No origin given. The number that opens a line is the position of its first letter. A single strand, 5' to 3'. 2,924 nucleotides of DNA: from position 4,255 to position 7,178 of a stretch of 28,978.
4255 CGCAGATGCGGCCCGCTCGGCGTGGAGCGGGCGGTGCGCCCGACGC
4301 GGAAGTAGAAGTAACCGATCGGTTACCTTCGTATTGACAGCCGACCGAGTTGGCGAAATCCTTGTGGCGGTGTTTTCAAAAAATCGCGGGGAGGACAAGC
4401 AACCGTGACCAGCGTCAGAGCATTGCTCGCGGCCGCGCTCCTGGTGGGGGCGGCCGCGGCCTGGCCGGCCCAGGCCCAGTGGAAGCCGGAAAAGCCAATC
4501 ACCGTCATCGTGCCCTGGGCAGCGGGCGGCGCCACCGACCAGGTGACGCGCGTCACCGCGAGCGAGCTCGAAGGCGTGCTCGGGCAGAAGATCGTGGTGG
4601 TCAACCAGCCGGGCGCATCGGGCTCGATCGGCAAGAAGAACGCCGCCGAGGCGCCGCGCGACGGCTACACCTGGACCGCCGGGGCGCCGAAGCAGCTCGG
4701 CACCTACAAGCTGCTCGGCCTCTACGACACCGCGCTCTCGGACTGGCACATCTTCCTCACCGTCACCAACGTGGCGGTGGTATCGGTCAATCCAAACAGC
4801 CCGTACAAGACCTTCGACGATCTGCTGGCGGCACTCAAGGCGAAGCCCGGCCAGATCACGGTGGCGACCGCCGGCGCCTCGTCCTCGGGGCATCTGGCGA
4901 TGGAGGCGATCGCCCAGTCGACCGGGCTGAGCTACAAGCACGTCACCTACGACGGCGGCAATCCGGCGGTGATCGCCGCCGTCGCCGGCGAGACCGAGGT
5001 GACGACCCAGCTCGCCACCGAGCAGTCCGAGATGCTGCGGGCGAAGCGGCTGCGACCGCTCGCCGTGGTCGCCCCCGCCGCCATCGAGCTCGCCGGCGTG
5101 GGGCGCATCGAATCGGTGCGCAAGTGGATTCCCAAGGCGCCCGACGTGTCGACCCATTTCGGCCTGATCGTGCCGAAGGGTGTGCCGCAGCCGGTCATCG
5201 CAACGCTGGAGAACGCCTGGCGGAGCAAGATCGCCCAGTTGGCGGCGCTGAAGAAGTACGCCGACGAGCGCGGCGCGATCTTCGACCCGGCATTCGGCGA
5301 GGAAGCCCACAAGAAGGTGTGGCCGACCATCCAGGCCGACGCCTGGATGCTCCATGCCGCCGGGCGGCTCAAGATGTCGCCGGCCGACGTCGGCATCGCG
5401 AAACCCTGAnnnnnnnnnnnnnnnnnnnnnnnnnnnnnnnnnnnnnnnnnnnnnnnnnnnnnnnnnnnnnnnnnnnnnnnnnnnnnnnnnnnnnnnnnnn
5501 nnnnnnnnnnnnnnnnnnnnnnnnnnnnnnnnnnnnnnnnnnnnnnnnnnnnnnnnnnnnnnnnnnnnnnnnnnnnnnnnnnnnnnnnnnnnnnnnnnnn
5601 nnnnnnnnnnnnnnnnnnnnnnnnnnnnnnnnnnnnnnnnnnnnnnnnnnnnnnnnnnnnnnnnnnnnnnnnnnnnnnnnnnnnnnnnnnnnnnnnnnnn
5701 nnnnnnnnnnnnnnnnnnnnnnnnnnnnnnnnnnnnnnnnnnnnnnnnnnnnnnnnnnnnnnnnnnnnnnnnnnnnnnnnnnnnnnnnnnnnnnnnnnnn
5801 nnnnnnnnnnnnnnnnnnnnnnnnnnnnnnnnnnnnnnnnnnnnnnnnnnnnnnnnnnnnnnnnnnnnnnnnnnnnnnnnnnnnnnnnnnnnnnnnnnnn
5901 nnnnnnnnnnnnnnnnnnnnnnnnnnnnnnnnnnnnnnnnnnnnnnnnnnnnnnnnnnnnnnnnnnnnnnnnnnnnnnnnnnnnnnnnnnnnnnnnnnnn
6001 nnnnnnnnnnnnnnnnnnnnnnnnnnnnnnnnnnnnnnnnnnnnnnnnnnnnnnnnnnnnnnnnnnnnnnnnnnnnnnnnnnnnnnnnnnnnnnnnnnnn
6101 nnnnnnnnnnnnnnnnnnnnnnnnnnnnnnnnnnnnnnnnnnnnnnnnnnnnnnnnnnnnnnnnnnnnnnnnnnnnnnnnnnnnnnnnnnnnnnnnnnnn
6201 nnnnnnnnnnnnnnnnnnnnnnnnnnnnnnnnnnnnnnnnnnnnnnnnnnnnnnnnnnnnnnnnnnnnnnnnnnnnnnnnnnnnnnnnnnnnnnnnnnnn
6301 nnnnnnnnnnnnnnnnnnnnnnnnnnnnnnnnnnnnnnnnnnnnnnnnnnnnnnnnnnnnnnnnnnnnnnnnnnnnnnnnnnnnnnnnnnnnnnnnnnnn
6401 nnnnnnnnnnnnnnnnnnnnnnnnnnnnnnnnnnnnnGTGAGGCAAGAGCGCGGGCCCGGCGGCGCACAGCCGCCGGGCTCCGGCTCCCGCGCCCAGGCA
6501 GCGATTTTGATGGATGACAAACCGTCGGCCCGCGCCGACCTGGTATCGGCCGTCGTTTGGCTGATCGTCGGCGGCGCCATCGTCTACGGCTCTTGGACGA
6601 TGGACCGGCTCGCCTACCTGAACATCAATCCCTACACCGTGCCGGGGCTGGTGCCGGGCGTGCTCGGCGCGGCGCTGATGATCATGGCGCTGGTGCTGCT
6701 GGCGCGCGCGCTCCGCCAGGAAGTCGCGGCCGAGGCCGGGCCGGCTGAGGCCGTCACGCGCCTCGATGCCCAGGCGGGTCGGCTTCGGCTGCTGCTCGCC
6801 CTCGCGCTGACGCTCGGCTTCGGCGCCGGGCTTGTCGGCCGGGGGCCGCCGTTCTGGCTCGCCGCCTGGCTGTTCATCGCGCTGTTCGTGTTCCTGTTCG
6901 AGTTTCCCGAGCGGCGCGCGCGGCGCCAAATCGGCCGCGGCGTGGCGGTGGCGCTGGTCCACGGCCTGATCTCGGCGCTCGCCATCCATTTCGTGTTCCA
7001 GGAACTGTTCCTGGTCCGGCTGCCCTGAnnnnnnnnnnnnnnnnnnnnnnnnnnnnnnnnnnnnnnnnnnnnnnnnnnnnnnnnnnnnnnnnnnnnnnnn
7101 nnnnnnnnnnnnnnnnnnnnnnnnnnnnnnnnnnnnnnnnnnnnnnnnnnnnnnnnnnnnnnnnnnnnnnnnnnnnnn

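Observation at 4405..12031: Orphan pathway: TTT importer, TIM-barrel epimerase, enolase-superfamily enzyme and DHOD-like flavoenzyme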

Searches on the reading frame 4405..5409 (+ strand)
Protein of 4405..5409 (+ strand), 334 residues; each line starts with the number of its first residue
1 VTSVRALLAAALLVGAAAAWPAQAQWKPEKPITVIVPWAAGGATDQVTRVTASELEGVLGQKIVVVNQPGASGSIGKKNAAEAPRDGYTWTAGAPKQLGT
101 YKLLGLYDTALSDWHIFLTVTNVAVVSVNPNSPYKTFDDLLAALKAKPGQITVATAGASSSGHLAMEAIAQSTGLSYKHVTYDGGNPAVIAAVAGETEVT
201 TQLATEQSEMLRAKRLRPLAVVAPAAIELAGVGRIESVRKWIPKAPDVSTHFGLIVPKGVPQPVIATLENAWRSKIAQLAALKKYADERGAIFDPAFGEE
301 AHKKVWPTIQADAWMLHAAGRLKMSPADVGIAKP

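Call 4: search_protein_families(library=pfam, proteins=[window:4405-5409:+], max_evalue=0.01)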
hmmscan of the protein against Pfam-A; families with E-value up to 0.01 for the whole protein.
window:4405-5409:+ (334 aa): 1 family
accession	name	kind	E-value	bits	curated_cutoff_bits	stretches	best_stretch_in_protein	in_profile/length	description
PF03401.19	TctC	-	3.8e-30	105.8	27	1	47-283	1-237/274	Tripartite tricarboxylate transporter family receptor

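Call 5: search_protein_families(library=ncbifam, proteins=[window:4405-5409:+], max_evalue=0.01)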
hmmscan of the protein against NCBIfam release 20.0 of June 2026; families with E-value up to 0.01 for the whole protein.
window:4405-5409:+ (334 aa): 0 families

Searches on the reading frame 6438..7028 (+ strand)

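Call 4: search_protein_families(library=pfam, proteins=[window:6438-7028:+], max_evalue=0.01)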
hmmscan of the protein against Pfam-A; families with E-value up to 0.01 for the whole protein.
window:6438-7028:+ (196 aa): 1 family
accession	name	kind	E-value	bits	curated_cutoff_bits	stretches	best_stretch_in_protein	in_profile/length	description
PF07331.16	TctB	-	7.5e-09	36.3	29.1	1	36-196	2-137/137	Tripartite tricarboxylate transporter TctB family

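Call 5: search_protein_families(library=ncbifam, proteins=[window:6438-7028:+], max_evalue=0.01)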
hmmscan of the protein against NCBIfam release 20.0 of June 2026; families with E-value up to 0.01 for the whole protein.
window:6438-7028:+ (196 aa): 0 families
